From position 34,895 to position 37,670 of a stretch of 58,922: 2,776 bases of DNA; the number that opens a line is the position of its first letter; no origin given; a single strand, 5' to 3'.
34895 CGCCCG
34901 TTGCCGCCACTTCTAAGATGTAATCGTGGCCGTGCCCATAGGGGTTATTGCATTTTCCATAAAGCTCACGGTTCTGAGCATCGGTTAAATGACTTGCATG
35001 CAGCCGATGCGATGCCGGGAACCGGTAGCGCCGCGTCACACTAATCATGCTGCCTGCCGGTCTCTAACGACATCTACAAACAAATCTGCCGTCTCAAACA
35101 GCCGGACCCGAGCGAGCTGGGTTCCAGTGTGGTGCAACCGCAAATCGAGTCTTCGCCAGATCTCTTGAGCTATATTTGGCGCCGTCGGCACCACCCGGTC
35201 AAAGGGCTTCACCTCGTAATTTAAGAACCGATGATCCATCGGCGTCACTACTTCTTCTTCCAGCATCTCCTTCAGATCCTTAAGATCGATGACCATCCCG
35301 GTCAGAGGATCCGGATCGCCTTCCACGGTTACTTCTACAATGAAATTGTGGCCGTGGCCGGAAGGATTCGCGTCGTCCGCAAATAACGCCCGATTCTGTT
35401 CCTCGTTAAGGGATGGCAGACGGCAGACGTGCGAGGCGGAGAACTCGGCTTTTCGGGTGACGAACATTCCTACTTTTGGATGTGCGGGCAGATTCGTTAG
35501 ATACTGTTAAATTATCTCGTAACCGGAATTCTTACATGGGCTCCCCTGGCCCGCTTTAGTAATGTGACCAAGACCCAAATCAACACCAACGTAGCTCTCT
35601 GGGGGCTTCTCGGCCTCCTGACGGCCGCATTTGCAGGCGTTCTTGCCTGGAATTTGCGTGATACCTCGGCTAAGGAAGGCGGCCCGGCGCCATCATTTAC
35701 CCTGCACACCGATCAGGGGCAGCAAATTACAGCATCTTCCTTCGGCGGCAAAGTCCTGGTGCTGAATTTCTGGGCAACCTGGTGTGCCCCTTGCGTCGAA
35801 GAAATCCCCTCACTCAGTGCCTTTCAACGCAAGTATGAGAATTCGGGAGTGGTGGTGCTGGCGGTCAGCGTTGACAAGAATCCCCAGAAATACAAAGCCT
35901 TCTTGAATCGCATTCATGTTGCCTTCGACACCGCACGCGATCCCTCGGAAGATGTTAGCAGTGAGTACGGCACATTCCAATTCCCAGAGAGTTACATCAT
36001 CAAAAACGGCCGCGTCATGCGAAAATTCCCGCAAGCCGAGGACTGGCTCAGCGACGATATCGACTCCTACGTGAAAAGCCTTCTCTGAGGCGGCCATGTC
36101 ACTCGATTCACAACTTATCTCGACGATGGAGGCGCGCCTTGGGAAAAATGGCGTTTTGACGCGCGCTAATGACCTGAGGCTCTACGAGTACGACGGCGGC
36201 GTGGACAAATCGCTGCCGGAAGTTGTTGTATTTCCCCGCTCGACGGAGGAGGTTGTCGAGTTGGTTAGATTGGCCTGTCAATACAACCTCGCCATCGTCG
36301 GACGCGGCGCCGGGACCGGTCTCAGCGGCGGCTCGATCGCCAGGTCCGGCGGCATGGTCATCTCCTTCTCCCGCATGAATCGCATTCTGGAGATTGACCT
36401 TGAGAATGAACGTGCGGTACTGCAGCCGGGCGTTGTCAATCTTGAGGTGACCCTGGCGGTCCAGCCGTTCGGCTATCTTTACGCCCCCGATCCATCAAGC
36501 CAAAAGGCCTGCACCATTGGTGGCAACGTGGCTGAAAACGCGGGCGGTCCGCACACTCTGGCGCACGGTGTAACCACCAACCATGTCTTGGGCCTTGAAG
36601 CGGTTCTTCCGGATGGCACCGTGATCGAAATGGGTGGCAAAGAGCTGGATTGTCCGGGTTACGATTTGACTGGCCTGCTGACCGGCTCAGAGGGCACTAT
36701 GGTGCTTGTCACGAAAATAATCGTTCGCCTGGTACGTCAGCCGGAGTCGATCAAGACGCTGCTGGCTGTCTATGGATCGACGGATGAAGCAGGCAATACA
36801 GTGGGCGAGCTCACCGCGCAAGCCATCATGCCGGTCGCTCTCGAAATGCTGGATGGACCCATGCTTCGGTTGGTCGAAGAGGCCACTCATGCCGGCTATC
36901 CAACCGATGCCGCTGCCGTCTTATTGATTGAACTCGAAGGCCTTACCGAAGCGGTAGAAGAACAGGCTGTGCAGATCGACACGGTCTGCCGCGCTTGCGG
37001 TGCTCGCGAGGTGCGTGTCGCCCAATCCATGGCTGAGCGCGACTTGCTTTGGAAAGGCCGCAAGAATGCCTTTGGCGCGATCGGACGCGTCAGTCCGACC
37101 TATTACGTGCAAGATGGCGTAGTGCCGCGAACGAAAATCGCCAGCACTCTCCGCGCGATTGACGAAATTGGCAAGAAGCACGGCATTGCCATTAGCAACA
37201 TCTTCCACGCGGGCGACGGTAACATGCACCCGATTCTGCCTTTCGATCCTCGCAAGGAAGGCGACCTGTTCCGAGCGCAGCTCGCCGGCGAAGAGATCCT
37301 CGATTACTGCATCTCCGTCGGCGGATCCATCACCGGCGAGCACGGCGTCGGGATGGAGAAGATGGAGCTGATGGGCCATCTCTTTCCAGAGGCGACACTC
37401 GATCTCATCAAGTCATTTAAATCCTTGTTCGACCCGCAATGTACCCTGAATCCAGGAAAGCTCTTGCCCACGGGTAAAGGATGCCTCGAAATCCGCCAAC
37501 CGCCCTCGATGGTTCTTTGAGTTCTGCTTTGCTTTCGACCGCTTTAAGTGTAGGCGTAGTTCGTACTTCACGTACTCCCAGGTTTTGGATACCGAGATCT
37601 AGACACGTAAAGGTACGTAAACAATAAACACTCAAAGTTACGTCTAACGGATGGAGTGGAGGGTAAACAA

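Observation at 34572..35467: Translationally coupled PTPS/QueD paralogs carry complementary halves of the intersubunit catalytic triad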

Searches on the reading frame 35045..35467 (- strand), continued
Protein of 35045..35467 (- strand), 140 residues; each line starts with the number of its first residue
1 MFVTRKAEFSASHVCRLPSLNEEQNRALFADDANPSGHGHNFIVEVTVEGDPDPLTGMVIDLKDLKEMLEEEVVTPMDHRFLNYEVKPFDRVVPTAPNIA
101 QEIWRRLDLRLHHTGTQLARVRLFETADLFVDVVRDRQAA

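Call 65: search_protein_representatives(protein=window:35048-35467:-)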
Query: 140 residues. Proteins with E-value up to 0.001 (for the whole library): 4150; up to 1e-10: 1376; up to 1e-30: 84. The best 150 are listed.
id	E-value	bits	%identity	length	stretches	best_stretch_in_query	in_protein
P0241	1.2e-60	219.6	39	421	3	2-133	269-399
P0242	1.7e-59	215.9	47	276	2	3-136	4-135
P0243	2.9e-52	192.5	46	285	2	2-126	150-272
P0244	3.0e-51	189.2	43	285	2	4-131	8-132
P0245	4.4e-51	188.7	42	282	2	3-133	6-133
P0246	8.8e-51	187.7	45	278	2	8-127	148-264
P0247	2.2e-50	186.4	40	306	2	3-132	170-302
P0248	2.4e-49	183.0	41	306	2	2-138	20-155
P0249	1.2e-48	180.8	41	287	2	3-127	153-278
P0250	2.4e-48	179.8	40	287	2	2-132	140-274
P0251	2.9e-47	176.3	41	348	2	4-128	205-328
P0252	3.2e-47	176.1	38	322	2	3-133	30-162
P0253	6.2e-47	175.2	42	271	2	1-127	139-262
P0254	2.9e-46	173.1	39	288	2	2-133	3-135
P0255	3.0e-46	173.0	43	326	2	3-108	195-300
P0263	4.4e-43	162.8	38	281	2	2-130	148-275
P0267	2.2e-41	157.3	32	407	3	3-104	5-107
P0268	9.8e-41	155.2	40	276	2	2-133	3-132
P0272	4.7e-40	152.9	34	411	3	10-128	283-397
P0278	3.9e-39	150.0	39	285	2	3-133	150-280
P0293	2.8e-36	140.7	34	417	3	7-127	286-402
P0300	8.8e-35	135.9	38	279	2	3-128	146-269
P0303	2.0e-34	134.7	35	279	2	4-131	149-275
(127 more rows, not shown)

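Call 78: list_cluster_members(proteins=[P0253, P0263, P0268, P0278, P0300, P0303, P0241, P0267, P0272, P0293])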
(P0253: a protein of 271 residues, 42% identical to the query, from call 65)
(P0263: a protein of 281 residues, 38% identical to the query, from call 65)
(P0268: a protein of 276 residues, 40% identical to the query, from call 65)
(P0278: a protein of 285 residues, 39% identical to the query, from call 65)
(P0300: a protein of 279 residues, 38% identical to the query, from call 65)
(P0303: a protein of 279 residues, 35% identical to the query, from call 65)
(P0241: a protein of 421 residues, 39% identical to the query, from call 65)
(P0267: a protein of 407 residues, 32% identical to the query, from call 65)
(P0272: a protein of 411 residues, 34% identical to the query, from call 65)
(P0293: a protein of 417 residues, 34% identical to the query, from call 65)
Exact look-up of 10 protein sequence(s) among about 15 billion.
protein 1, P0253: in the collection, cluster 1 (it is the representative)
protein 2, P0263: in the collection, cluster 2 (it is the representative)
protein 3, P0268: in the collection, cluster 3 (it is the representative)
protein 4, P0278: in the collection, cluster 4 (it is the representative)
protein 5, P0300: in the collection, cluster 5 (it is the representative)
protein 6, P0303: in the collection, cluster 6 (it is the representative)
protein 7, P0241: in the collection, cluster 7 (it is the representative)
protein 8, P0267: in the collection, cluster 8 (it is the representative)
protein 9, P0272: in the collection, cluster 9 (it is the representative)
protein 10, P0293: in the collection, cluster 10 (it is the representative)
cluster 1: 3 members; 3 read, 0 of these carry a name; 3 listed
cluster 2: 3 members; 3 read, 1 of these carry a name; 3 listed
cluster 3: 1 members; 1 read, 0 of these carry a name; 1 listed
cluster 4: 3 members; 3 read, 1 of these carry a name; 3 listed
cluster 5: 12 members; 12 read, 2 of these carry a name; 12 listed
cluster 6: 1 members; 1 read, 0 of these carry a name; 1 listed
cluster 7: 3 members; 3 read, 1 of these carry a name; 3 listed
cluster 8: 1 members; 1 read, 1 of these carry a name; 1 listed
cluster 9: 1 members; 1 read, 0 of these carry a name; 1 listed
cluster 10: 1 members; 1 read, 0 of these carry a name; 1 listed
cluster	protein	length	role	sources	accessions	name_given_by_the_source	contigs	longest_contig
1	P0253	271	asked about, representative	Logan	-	-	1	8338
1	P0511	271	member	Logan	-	-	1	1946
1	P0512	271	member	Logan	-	-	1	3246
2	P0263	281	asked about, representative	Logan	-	-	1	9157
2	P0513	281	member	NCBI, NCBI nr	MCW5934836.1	MAG: 6-carboxytetrahydropterin synthase [Fimbriimonadia bacterium] | 6-carboxytetrahydropterin synthase [Fimbriimonadia bacterium]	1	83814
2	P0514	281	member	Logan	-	-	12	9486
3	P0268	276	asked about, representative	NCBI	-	-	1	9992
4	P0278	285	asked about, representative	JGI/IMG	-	6-pyruvoyltetrahydropterin/6-carboxytetrahydropterin synthase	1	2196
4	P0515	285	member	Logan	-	-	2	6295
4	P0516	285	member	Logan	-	-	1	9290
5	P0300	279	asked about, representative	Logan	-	-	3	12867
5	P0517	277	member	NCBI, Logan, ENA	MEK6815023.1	MAG: 6-carboxytetrahydropterin synthase [Nitrospirota bacterium]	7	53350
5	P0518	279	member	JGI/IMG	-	6-pyruvoyltetrahydropterin/6-carboxytetrahydropterin synthase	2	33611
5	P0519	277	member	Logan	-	-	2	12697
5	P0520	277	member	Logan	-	-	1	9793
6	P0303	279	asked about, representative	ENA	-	-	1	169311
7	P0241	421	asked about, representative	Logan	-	-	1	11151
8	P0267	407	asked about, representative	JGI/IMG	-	6-pyruvoyltetrahydropterin/6-carboxytetrahydropterin synthase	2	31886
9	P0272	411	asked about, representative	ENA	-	-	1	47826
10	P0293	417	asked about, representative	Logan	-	-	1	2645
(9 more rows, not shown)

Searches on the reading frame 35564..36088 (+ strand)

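Call 44: search_protein_families(library=pfam, proteins=[window:35564-36088:+], max_evalue=0.001)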
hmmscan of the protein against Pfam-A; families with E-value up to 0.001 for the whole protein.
window:35564-36088:+ (174 aa): 7 families
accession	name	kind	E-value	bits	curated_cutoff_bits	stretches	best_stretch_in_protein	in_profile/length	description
PF00578.27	AhpC-TSA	-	8.7e-25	87.5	26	1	39-151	2-120/124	AhpC/TSA family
PF08534.16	Redoxin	-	6.7e-23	81.6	26.6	1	37-160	1-137/148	Redoxin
PF13905.12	Thioredoxin_8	-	8.5e-14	52.1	27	1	62-148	1-90/94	Thioredoxin-like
PF00085.26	Thioredoxin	-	4.5e-09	36.7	23.5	1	63-111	19-66/103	Thioredoxin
PF02630.20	SCO1-SenC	-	0.00014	22.2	22.8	1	44-133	3-98/134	SCO1/SenC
PF13098.12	Thioredoxin_2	-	0.00041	21.1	27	1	62-150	5-85/104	Thioredoxin-like domain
PF00255.25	GSHPx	-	0.00089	19.3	27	0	45-102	4-60/108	Glutathione peroxidase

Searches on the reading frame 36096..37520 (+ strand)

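Call 44: search_protein_families(library=pfam, proteins=[window:36096-37520:+], max_evalue=0.001)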
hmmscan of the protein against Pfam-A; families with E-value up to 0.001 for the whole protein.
window:36096-37520:+ (474 aa): 2 families
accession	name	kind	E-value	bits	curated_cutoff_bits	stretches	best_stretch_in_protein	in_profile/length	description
PF02913.24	FAD-oxidase_C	-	1.3e-61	209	21.2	1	216-456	2-248/248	FAD linked oxidases, C-terminal domain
PF01565.28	FAD_binding_4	-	2.6e-41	141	26.4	1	41-179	1-138/139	FAD binding domain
